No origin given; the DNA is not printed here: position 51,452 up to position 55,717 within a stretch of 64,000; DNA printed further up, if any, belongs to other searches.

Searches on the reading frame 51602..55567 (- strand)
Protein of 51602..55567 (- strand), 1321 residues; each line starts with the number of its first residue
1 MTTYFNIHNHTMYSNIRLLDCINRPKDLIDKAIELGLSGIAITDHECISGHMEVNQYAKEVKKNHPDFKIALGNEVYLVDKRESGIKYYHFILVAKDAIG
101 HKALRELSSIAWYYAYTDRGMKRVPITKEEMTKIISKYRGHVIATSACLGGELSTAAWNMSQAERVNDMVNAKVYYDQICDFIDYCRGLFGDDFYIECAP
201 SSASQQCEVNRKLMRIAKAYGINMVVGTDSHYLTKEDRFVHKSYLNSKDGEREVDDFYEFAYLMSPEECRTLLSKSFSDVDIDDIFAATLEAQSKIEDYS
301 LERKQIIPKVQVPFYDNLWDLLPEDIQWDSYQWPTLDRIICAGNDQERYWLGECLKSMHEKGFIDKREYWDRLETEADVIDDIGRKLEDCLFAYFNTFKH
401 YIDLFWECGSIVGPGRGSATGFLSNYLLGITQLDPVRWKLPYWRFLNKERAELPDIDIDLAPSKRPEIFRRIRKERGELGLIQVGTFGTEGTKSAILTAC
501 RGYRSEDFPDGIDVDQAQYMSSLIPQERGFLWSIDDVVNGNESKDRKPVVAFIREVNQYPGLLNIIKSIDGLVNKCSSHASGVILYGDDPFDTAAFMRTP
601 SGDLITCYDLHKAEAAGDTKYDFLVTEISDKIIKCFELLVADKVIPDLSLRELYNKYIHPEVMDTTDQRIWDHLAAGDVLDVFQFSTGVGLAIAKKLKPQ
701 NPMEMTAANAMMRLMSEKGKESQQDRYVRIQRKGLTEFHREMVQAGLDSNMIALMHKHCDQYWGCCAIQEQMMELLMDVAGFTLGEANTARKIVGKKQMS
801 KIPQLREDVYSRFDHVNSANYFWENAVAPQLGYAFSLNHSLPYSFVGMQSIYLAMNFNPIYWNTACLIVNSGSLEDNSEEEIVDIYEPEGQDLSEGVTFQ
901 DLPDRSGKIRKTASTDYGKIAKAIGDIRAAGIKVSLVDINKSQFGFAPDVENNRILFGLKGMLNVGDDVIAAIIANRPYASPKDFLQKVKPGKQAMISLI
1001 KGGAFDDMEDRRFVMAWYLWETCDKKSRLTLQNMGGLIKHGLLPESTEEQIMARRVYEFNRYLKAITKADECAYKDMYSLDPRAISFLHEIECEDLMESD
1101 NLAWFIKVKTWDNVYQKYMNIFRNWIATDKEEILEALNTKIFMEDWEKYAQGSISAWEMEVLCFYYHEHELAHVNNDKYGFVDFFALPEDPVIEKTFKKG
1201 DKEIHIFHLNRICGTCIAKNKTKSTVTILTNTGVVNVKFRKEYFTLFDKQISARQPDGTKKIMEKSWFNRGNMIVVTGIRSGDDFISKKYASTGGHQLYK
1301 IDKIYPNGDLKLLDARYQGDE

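Call 11: search_dna_similar(query=window:51602-55567:-, collection=phages, mode=protein, max_rows=25)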
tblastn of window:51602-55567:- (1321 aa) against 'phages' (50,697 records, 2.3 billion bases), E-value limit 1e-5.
Records with a match: 1425; places in all: 1432; records where one place covers at least 80% of the query: 117.
Best place of each record, by identity: <60% 1425.
By first word of the organism name: Pseudomonas 300; Mycobacterium 282; Streptomyces 211; Gordonia 132; Bacillus 99; Staphylococcus 48; Bacteriophage 42; Microbacterium 36; Escherichia 31; Rhodococcus 22; and 57 more.
By host as written in the record: Mycobacterium smegmatis mc2 155 204; Pseudomonas aeruginosa 118; - 99; Pseudomonas aeruginosa PAO1 86; Streptomyces griseus ATCC 10137 81; Gordonia terrae 3612 65; Streptomyces lividans JI 1326 44; Mycobacterium smegmatis mc#155 37; and 239 more.
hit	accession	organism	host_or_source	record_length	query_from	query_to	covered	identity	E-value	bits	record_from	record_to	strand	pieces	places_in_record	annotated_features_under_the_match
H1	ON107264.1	Bacillus phage BUCT083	Bacillus subtilis subsp. subtilis str. ...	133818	8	1316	99%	38.8%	0e+0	915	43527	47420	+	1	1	DNA polymerase III subunit alpha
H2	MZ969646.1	Bacillus phage BUCT082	Bacillus subtilis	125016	8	1316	99%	38.7%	0e+0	914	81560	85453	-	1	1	DNA polymerase III subunit alpha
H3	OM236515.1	Bacillus phage SPR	Bacillus subtilis BEST7003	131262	8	1316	99%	38.7%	0e+0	913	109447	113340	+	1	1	hypothetical protein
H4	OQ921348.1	Bacillus phage SPbetaL8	Bacillus subtilis BEST7003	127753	8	1318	99%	38.6%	0e+0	913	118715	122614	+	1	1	hypothetical protein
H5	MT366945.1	Bacillus phage phi3Ts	Bacillus subtilis subsp. subtilis str. ...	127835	8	1316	99%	38.7%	0e+0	910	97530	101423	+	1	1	putative DNA polymerase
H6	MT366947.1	Bacillus phage Hyb2phi3Ts-SPbeta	Bacillus subtilis subsp. subtilis str. ...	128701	8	1316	99%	38.7%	0e+0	910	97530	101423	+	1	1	putative DNA polymerase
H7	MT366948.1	Bacillus phage Hyb3phi3Ts-SPbeta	Bacillus subtilis subsp. subtilis str. ...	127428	8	1316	99%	38.7%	0e+0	910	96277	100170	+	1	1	putative DNA polymerase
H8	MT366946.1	Bacillus phage Hyb1phi3Ts-SPbeta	Bacillus subtilis subsp. subtilis str. ...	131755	8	1316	99%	38.7%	0e+0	910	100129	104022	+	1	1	putative DNA polymerase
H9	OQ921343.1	Bacillus phage SPbetaL3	Bacillus subtilis BEST7003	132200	8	1316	99%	38.7%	0e+0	910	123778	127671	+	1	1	hypothetical protein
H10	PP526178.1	Bacillus phage phi3T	Bacillus subtilis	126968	8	1316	99%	38.7%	0e+0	910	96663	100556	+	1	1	record has no annotation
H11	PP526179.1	Bacillus phage phi3T-SPBeta hybrid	Bacillus subtilis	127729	8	1316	99%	38.7%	0e+0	910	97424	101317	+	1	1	record has no annotation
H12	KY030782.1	Bacillus phage phi3T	Bacillus subtilis str. 168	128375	8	1316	99%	38.7%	0e+0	910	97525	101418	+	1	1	DNA polymerase III alpha subunit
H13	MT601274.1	Bacillus phage vB_BsuS-Goe13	Bacillus subtilis Delta6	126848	8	1316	99%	38.6%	0e+0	914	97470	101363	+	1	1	yorL: putative DNA polymerase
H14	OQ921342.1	Bacillus phage SPbetaL2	Bacillus subtilis BEST7003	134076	8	1316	99%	38.6%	0e+0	910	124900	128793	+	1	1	hypothetical protein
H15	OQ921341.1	Bacillus phage SPbetaL1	Bacillus subtilis BEST7003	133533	8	1316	99%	38.6%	0e+0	910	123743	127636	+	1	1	hypothetical protein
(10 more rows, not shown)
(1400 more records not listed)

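Call 12: find_related_loci(query=window:51602-55567:-, collection=viral_contigs, flank=10000)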
Query window:51602-55567:- (1321 aa) in viral_contigs; peptide patterns used: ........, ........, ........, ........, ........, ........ (x = any residue, [..] = any of these).
30 stretches matched a pattern; 30 encode a relative of the query (tblastn E <= 1e-3); 26 distinct loci.
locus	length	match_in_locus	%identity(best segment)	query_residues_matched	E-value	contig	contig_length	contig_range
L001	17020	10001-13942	81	1-1319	0e+0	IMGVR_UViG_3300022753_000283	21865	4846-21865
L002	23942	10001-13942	81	1-1319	0e+0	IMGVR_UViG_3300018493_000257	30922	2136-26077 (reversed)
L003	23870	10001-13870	78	1-1319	0e+0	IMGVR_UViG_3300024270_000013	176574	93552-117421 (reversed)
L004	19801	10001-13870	78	1-1319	0e+0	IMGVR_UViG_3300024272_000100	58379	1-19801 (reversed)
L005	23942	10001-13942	81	1-1319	0e+0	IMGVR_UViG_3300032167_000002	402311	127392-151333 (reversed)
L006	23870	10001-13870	78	1-1319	0e+0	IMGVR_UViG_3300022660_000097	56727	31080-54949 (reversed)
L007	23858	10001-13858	69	1-1318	0e+0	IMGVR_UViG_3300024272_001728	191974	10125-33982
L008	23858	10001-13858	69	1-1318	0e+0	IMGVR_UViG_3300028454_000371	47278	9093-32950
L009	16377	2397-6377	55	1-1320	0e+0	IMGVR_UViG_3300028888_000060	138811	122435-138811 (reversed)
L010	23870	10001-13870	78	1-1319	0e+0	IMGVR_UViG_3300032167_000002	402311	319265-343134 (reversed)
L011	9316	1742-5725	55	1-1320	0e+0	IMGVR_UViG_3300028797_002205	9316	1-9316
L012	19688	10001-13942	55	1-1317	0e+0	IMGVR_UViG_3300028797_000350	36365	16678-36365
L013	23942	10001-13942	81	1-1319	0e+0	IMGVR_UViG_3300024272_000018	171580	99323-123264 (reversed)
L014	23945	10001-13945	81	1-1319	0e+0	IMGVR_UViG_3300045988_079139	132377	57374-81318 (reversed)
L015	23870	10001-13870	78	1-1319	0e+0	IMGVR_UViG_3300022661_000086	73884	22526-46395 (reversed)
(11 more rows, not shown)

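Call 39: find_related_loci(query=window:51602-55567:-, collection=genome_contigs, flank=10000)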
Query window:51602-55567:- (1321 aa) in genome_contigs; peptide patterns used: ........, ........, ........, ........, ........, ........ (x = any residue, [..] = any of these).
11 stretches matched a pattern; 2 encode a relative of the query (tblastn E <= 1e-3); 2 distinct loci.
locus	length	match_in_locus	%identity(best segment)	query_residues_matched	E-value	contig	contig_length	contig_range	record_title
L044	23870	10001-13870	77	1-1319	0e+0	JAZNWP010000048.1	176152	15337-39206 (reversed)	MAG: Acutalibacteraceae bacterium isolate T1900044783_TS20190249.MAGScoT_cleanbin_000004 SGB_2585_k141_185177, whole gen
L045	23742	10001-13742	57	455-1320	4e-171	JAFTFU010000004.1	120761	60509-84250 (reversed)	MAG: Clostridia bacterium isolate RGIG3779 Roe_deer_Abomasum-4__c1923, whole genome shotgun sequence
